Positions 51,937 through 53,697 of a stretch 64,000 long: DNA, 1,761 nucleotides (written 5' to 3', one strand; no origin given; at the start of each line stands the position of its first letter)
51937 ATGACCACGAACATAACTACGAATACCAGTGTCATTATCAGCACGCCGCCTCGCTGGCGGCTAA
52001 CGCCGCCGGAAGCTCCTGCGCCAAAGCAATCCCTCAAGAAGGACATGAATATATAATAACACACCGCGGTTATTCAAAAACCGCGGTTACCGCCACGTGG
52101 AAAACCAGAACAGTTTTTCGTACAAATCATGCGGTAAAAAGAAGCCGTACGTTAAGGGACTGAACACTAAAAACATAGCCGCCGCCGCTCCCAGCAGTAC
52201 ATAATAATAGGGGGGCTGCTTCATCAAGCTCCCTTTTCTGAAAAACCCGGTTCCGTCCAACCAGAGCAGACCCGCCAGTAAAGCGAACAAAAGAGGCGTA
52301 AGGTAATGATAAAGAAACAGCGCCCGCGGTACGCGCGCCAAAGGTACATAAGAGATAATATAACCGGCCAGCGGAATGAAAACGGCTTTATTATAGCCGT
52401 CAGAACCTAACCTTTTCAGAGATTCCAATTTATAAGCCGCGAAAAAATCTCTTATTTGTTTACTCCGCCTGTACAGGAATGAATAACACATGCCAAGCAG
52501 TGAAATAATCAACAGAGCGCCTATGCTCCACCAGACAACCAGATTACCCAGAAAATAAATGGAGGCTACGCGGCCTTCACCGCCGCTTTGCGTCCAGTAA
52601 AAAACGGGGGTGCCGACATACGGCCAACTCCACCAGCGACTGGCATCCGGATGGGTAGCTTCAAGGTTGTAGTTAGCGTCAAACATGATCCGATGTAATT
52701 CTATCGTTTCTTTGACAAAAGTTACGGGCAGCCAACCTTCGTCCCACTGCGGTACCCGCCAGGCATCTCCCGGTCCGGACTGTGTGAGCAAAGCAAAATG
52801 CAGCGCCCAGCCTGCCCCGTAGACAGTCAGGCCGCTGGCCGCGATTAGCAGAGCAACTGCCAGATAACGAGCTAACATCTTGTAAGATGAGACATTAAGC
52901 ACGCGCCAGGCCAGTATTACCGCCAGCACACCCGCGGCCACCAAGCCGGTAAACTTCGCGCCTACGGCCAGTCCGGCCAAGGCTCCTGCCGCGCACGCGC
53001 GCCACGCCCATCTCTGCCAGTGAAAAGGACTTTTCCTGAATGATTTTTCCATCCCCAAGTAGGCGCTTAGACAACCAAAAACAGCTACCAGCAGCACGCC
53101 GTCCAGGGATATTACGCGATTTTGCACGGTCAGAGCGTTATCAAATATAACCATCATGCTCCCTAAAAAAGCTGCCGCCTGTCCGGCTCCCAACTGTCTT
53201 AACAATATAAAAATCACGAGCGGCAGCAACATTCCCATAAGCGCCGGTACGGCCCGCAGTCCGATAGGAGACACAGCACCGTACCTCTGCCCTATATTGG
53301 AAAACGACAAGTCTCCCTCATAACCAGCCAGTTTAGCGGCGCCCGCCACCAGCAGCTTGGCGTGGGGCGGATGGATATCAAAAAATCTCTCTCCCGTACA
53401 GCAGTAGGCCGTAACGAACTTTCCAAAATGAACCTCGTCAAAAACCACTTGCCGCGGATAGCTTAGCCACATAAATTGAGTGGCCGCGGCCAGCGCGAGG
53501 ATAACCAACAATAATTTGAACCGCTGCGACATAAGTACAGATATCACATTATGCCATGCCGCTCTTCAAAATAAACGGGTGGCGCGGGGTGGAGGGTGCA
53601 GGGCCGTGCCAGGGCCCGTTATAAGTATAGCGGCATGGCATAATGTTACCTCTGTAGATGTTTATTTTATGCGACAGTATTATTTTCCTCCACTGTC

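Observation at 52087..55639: PMT-type protein O-mannosyltransferase embedded in the pilus locus next to a Ser/Pro-tailed, Cys-rich pilus-associated protein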

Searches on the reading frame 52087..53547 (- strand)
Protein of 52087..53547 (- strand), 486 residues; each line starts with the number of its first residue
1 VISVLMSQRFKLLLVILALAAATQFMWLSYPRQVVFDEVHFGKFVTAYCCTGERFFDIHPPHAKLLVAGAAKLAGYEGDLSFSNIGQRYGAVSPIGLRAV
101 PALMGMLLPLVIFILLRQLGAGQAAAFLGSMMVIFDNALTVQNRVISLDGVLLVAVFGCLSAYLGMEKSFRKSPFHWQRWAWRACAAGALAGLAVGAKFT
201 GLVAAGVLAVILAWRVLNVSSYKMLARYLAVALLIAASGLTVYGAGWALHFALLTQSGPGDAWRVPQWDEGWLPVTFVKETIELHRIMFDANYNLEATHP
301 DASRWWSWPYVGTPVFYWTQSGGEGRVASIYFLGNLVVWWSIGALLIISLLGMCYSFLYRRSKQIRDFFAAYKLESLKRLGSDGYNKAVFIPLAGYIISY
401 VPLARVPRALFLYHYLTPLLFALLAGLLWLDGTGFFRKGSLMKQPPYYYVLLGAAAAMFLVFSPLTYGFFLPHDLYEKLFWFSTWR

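Call 3: search_protein_families(library=pfam, proteins=[window:52087-53547:-], max_evalue=0.01)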
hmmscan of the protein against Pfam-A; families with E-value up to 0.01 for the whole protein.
window:52087-53547:- (486 aa): 2 families
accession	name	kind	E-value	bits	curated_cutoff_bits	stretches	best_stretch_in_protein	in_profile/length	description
PF02366.24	PMT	-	2.9e-39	135.5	22.7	1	16-252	3-242/245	Dolichyl-phosphate-mannose-protein mannosyltransferase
PF16192.10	PMT_4TMC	-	1.2e-34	120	32.4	1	277-485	1-202/202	C-terminal four TMM region of protein-O-mannosyltransferase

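Call 4: search_protein_families(library=ncbifam, proteins=[window:52087-53547:-], max_evalue=0.01)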
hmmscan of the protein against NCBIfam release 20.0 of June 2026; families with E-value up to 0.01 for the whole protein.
window:52087-53547:- (486 aa): 1 family
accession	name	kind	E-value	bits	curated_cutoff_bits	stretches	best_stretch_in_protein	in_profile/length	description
NF058602.1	PrMnsylTfPmt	equivalog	2.4e-06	26.7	800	1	266-486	325-530/530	protein O-mannosyltransferase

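Call 11: find_homologous_proteins(query=window:52087-53547:-, max_evalue=0.00001)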
Query window:52087-53547:- (486 aa): 864 proteins with E <= 0.00001 among 8000 candidates; the best 120 are listed.
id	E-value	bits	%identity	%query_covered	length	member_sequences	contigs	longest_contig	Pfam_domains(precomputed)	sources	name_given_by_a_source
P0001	0.0e+0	1086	100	99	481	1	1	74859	PF02366.25,PF16192.11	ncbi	-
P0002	8.3e-196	670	64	99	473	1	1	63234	PF02366.25,PF16192.11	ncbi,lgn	ncbi:MAG: phospholipid carrier-dependent glycosyltransferase [bacterium]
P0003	9.3e-195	666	63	99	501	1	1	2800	PF02366.25,PF16192.11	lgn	-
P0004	3.5e-194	665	64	99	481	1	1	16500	PF02366.25,PF16192.11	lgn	-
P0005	7.2e-192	657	63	99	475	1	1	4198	PF02366.25,PF16192.11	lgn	-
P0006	3.4e-166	572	57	99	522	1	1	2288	PF02366.25,PF16192.11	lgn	-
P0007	6.8e-164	565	56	99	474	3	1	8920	PF02366.25,PF16192.11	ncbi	-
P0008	1.0e-163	564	58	98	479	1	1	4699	PF02366.25,PF16192.11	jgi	jgi:dolichyl-phosphate-mannose-protein mannosyltransferase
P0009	5.5e-161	555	57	99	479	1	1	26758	PF02366.25,PF16192.11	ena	-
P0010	1.1e-160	554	55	99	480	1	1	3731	PF02366.25,PF16192.11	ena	-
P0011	4.7e-156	539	57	99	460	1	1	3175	PF02366.25,PF16192.11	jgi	jgi:dolichyl-phosphate-mannose-protein mannosyltransferase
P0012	3.6e-153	529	53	99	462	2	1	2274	PF02366.25,PF16192.11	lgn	-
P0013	2.5e-149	517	51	98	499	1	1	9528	PF02366.25,PF16192.11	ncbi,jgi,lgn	-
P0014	7.2e-149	515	56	95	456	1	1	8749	PF02366.25,PF16192.11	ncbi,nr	ncbi:MAG: phospholipid carrier-dependent glycosyltransferase [Candidatus Andersenbacteria bacterium]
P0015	1.1e-148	515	55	96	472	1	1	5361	PF02366.25,PF16192.11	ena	-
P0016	1.9e-148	514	52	98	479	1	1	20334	PF02366.25,PF16192.11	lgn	-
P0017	1.0e-147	511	55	99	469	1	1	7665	PF02366.25,PF16192.11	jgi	jgi:dolichyl-phosphate-mannose--protein O-mannosyl transferase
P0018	7.3e-147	509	53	98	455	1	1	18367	PF02366.25,PF16192.11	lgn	-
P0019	7.6e-147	508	50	99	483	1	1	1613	PF02366.25,PF16192.11,PF13231.13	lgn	-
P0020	9.0e-145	502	65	72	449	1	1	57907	PF02366.25,PF16192.11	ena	-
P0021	4.5e-144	499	53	98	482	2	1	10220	PF02366.25,PF16192.11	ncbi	-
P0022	1.4e-143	498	52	98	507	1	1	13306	PF02366.25,PF16192.11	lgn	-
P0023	2.5e-143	497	52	96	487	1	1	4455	PF02366.25,PF16192.11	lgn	-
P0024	3.7e-142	493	50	98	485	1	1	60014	PF02366.25,PF16192.11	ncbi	-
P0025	1.8e-139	484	52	96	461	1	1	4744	PF02366.25,PF16192.11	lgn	-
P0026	4.9e-139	483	47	99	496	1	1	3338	PF02366.25,PF16192.11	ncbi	-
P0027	3.6e-138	480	49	95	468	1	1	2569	PF02366.25,PF16192.11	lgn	-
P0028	1.9e-137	477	50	99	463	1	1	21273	PF02366.25,PF16192.11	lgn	-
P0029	2.7e-137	477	50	98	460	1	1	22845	PF02366.25,PF16192.11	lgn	-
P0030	2.9e-137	477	47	99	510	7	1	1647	PF02366.25,PF16192.11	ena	-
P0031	8.3e-137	475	50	98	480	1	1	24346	PF02366.25,PF16192.11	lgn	-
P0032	2.4e-135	470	46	98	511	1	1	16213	PF02366.25,PF16192.11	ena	-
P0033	1.7e-134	468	49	98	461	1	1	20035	PF02366.25,PF16192.11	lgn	-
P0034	2.1e-134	467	52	98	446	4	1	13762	PF02366.25,PF16192.11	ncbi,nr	ncbi:MAG TPA: phospholipid carrier-dependent glycosyltransferase, partial [Candidatus Andersenbacter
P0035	6.3e-133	463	47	99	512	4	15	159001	PF02366.25,PF16192.11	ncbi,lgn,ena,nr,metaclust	ncbi:MAG: hypothetical protein A3E37_03065 [Candidatus Andersenbacteria bacterium RIFCSPHIGHO2_12_FU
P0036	5.2e-132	460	46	99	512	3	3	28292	PF02366.25,PF16192.11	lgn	-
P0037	7.9e-131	456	47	98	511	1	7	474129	PF02366.25,PF16192.11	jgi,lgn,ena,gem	jgi:dolichyl-phosphate-mannose-protein mannosyltransferase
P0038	1.8e-128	448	49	98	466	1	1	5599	PF02366.25,PF16192.11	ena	-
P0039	3.6e-128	447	49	94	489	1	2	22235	PF02366.25,PF16192.11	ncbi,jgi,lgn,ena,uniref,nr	ncbi:MAG: hypothetical protein COT71_00225 [Candidatus Andersenbacteria bacterium CG10_big_fil_rev_8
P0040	3.7e-126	440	50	99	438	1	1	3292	PF02366.25,PF19752.5,PF16192.11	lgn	-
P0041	3.7e-124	434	49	99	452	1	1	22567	PF02366.25,PF16192.11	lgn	-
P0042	8.0e-122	426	49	99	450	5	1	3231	PF02366.25,PF16192.11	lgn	-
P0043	2.2e-121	424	47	97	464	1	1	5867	PF02366.25,PF16192.11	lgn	-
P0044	3.8e-121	424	48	97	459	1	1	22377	PF02366.25,PF16192.11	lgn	-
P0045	5.3e-121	423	47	95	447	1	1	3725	PF02366.25,PF16192.11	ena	-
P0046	2.4e-120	421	48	98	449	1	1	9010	PF02366.25,PF16192.11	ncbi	-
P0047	6.6e-120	420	48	95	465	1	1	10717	PF02366.25,PF16192.11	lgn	-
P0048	4.7e-119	417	47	98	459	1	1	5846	PF02366.25,PF16192.11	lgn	-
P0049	5.2e-119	417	47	94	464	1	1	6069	PF02366.25,PF16192.11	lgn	-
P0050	1.6e-118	415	49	98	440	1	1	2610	PF02366.25,PF16192.11,PF13231.13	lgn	-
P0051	3.9e-118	414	47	95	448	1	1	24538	PF02366.25,PF16192.11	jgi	jgi:dolichyl-phosphate-mannose-protein mannosyltransferase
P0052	9.5e-118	412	44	99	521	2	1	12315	PF02366.25,PF16192.11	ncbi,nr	ncbi:MAG: phospholipid carrier-dependent glycosyltransferase [Candidatus Andersenbacteria bacterium]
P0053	5.0e-117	410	47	98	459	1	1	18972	PF02366.25,PF16192.11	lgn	-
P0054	2.2e-116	408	50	91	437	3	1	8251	PF02366.25,PF16192.11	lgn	-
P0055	5.9e-116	407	47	95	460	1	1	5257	PF02366.25,PF16192.11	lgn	-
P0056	7.6e-116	406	48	94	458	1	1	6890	PF02366.25,PF16192.11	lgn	-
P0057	1.4e-115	405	45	99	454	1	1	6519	PF02366.25,PF16192.11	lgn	-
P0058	1.4e-115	405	47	96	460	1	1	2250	PF02366.25,PF16192.11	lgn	-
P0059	1.9e-115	405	50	94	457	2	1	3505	PF02366.25,PF16192.11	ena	-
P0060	2.6e-115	404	49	97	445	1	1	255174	PF02366.25,PF16192.11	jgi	jgi:dolichyl-phosphate-mannose-protein mannosyltransferase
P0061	9.7e-115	403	45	95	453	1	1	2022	PF02366.25,PF16192.11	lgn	-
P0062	2.2e-114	401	49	84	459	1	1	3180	PF02366.25,PF16192.11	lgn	-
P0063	3.2e-114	401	45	98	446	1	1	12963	PF02366.25,PF16192.11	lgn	-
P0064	1.4e-113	399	45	95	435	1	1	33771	PF02366.25,PF16192.11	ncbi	ncbi:MAG: phospholipid carrier-dependent glycosyltransferase [Candidatus Andersenbacteria bacterium]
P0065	2.4e-113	398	46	99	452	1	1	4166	PF02366.25,PF16192.11,PF13231.13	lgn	-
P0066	3.6e-113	397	49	95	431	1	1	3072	PF02366.25,PF16192.11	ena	-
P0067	5.4e-113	397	44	95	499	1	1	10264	PF02366.25,PF16192.11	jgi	jgi:dolichyl-phosphate-mannose-protein mannosyltransferase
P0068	8.0e-113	396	48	97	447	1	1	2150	PF02366.25,PF16192.11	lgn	-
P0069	9.5e-113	396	47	98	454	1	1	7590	PF02366.25,PF16192.11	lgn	-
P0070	1.5e-112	395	46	94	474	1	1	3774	PF02366.25,PF16192.11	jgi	jgi:dolichyl-phosphate-mannose-protein mannosyltransferase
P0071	8.5e-112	393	46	95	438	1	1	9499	PF02366.25,PF16192.11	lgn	-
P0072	8.9e-112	393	45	99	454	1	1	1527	PF02366.25,PF16192.11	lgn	-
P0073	9.6e-112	393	45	99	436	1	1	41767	PF02366.25,PF16192.11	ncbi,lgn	ncbi:MAG: phospholipid carrier-dependent glycosyltransferase [Candidatus Andersenbacteria bacterium]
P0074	9.9e-112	393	44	93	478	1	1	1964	PF02366.25,PF16192.11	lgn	-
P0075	1.2e-111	392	47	98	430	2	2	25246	PF02366.25,PF16192.11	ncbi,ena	ncbi:MAG: phospholipid carrier-dependent glycosyltransferase [Patescibacteria group bacterium]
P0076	1.3e-111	392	48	99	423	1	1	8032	PF02366.25,PF16192.11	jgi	-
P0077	1.9e-111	392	46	98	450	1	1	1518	PF02366.25,PF16192.11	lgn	-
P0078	2.0e-111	392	44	93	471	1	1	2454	PF02366.25,PF16192.11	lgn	-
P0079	5.8e-111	390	44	94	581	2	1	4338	PF02366.25,PF16192.11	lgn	-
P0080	8.0e-111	390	46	100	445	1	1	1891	PF02366.25,PF16192.11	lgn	-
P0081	1.4e-110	389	44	93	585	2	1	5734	PF02366.25,PF16192.11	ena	-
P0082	1.8e-110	388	47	96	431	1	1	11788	PF02366.25,PF16192.11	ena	-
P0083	2.3e-110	388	49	97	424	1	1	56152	PF02366.25,PF16192.11,PF13231.13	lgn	-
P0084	2.8e-110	388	44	94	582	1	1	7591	PF02366.25,PF16192.11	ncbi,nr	ncbi:MAG: phospholipid carrier-dependent glycosyltransferase [Gallionellaceae bacterium]|nr:phosphol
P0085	3.3e-110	388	45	99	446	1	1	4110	PF02366.25,PF16192.11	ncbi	-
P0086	3.8e-110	387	45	98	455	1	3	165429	PF02366.25,PF16192.11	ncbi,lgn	-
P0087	5.3e-110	387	46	99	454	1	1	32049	PF02366.25,PF16192.11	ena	-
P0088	5.8e-110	387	46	96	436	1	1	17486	PF02366.25,PF16192.11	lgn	-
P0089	1.6e-109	385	45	98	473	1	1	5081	PF02366.25,PF16192.11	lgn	-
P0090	1.7e-109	385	43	100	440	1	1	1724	PF02366.25,PF16192.11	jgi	jgi:dolichyl-phosphate-mannose-protein mannosyltransferase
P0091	2.0e-109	385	47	91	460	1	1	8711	PF02366.25,PF16192.11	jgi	jgi:dolichyl-phosphate-mannose-protein mannosyltransferase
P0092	5.6e-109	384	47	88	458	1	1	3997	PF02366.25,PF16192.11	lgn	-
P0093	6.9e-109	383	45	99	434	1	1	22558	PF02366.25,PF16192.11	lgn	-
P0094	1.2e-108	382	46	97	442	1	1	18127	PF02366.25,PF16192.11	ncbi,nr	ncbi:MAG: phospholipid carrier-dependent glycosyltransferase [Candidatus Andersenbacteria bacterium]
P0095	2.2e-108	382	46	91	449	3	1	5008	PF02366.25,PF16192.11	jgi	-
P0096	2.5e-108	381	46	95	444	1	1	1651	PF02366.25,PF16192.11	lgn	-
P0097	2.6e-108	381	43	98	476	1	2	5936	PF02366.25,PF16192.11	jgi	jgi:dolichyl-phosphate-mannose-protein mannosyltransferase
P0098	3.2e-108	381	46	98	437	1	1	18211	PF02366.25,PF16192.11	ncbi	-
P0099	5.4e-108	380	46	91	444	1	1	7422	PF02366.25,PF16192.11,PF13231.13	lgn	-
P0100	1.6e-107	379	44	94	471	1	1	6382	PF02366.25,PF16192.11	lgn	-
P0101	1.8e-107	379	44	97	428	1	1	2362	PF02366.25,PF16192.11,PF13231.13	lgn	-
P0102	2.1e-107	378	47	94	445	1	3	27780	PF02366.25,PF16192.11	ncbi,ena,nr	ncbi:hypothetical protein CL628_02550 [bacterium]|nr:hypothetical protein [bacterium]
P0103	2.4e-107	378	47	95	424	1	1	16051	PF02366.25,PF16192.11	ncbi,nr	ncbi:MAG: phospholipid carrier-dependent glycosyltransferase, partial [Candidatus Andersenbacteria b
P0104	3.8e-107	377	45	97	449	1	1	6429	PF02366.25,PF16192.11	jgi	jgi:dolichyl-phosphate-mannose--protein O-mannosyl transferase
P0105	4.8e-107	377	46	97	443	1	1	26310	PF02366.25,PF16192.11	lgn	-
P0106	4.8e-107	377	43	91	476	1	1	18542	PF02366.25,PF16192.11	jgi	jgi:dolichyl-phosphate-mannose-protein mannosyltransferase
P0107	6.1e-107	377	45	96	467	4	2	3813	PF02366.25,PF16192.11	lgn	-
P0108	8.9e-107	376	41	93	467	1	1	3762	PF02366.25,PF16192.11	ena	-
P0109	1.0e-106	376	47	98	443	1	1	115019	PF02366.25,PF16192.11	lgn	-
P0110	1.5e-106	376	45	96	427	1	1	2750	PF02366.25,PF16192.11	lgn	-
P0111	1.9e-106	375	43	99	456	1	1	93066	PF02366.25,PF16192.11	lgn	-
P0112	2.8e-106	375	45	95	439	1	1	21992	PF02366.25,PF16192.11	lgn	-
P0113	3.8e-106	374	43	97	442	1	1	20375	PF02366.25,PF16192.11,PF13231.13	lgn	-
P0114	4.6e-106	374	45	94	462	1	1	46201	PF02366.25,PF16192.11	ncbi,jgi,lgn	-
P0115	1.2e-105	372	45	91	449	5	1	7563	PF02366.25,PF16192.11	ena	-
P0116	1.8e-105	372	45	97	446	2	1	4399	PF02366.25,PF16192.11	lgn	-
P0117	2.4e-105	372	46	94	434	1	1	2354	PF02366.25,PF16192.11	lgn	-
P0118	3.2e-105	371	42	98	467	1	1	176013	PF02366.25,PF16192.11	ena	-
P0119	3.3e-105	371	43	94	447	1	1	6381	PF02366.25,PF16192.11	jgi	jgi:dolichyl-phosphate-mannose-protein mannosyltransferase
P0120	6.1e-105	370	45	91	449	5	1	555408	PF02366.25,PF16192.11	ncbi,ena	-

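Call 12: search_solved_structures(query=window:52087-53547:-, max_evalue=0.01, show_alignments=2)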
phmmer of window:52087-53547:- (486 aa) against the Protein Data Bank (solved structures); distinct sequences matched with E-value up to 0.01: 4.
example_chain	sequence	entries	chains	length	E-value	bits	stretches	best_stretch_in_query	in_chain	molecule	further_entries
9i5k_A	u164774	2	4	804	3.8e-52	181.1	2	11-270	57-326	Dolichyl-phosphate-mannose--protein mannosyltransferase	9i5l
9e61_A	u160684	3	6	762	2.4e-50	175.2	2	14-271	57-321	Dolichyl-phosphate-mannose--protein mannosyltransferase 4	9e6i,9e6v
6p25_A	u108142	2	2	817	4.1e-41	144.7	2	5-268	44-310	Dolichyl-phosphate-mannose--protein mannosyltransferase 1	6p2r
6p25_B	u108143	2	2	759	2.6e-26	95.9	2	10-262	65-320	Dolichyl-phosphate-mannose--protein mannosyltransferase 2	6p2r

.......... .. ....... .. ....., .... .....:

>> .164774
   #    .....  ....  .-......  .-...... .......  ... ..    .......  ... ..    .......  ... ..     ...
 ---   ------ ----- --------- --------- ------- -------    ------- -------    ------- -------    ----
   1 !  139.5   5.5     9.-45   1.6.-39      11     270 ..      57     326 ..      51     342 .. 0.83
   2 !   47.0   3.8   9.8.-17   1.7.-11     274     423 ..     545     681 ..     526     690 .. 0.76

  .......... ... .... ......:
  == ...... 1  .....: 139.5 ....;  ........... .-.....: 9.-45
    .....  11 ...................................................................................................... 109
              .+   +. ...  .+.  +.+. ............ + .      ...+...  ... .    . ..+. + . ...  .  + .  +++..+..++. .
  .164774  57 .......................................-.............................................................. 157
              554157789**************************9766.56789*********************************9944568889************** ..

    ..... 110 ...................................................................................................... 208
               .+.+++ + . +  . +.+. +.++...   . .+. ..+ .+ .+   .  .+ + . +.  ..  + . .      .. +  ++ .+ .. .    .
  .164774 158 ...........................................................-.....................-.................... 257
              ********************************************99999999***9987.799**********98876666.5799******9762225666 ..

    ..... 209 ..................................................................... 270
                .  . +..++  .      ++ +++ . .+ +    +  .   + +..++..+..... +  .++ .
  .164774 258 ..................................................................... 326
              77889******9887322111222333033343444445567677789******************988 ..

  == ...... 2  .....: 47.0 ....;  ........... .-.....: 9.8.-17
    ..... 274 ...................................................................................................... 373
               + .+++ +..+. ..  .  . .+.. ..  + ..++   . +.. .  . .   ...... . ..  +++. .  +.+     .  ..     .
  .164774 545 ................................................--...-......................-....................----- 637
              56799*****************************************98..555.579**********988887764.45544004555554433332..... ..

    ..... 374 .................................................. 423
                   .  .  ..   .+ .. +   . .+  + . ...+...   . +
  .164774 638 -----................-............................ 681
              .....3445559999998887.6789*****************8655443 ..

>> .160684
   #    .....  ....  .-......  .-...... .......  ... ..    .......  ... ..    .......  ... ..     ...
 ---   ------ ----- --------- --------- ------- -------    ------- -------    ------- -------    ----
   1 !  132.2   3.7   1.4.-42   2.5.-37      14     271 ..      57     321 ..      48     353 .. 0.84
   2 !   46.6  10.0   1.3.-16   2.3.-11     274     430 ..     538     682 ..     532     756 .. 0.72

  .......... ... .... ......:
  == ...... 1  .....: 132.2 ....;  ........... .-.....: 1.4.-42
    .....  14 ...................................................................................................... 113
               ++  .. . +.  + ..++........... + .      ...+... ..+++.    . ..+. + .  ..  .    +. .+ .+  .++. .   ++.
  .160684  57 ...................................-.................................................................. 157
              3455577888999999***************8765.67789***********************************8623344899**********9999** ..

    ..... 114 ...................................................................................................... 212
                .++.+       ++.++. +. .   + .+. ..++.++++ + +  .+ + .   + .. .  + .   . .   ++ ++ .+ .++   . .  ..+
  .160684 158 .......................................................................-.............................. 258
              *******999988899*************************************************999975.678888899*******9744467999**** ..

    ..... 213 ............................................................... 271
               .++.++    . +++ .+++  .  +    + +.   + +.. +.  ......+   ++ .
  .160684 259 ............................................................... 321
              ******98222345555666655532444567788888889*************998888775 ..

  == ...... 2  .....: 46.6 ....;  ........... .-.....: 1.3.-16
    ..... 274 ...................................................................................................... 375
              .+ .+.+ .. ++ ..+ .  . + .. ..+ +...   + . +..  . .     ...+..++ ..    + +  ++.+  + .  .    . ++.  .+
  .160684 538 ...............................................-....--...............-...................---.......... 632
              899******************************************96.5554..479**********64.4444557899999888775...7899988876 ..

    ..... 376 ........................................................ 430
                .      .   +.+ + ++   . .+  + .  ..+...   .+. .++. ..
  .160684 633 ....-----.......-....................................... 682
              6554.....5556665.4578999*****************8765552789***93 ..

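Call 14: find_encoding_contigs(protein=P0002, flank=10000, max_places=2)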
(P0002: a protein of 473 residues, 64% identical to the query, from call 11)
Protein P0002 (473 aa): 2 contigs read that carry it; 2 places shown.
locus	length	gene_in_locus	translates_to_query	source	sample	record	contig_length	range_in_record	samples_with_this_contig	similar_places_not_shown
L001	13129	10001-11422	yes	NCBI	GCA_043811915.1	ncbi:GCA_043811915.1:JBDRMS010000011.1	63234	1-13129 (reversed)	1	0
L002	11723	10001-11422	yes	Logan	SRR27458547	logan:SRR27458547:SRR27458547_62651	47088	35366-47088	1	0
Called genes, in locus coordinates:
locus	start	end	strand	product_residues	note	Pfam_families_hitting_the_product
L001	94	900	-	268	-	PF00950:ABC-3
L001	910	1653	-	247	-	PF00005:ABC_tran, PF02463:SMC_N (faint), PF13304:AAA_21 (faint)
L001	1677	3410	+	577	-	PF05157:MshEN, PF00437:T2SSE, PF13191:AAA_16 (faint)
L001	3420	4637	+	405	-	PF00482:T2SSF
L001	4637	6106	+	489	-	PF07963:N_methyl (weak), PF24107:DUF7382 (faint), PF13620:CarboxypepD_reg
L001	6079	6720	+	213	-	-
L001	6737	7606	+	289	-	PF03160:Calx-beta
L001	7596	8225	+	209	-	PF07963:N_methyl (weak)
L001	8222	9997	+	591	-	PF03160:Calx-beta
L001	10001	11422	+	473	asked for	PF02366:PMT, PF16192:PMT_4TMC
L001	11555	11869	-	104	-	-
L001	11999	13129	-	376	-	PF22842:Pel9A-like_beta_helix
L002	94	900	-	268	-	PF00950:ABC-3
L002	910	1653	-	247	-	PF00005:ABC_tran, PF02463:SMC_N (faint), PF13304:AAA_21 (faint)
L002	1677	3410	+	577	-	PF05157:MshEN, PF00437:T2SSE, PF13191:AAA_16 (faint)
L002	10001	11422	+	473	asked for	PF02366:PMT, PF16192:PMT_4TMC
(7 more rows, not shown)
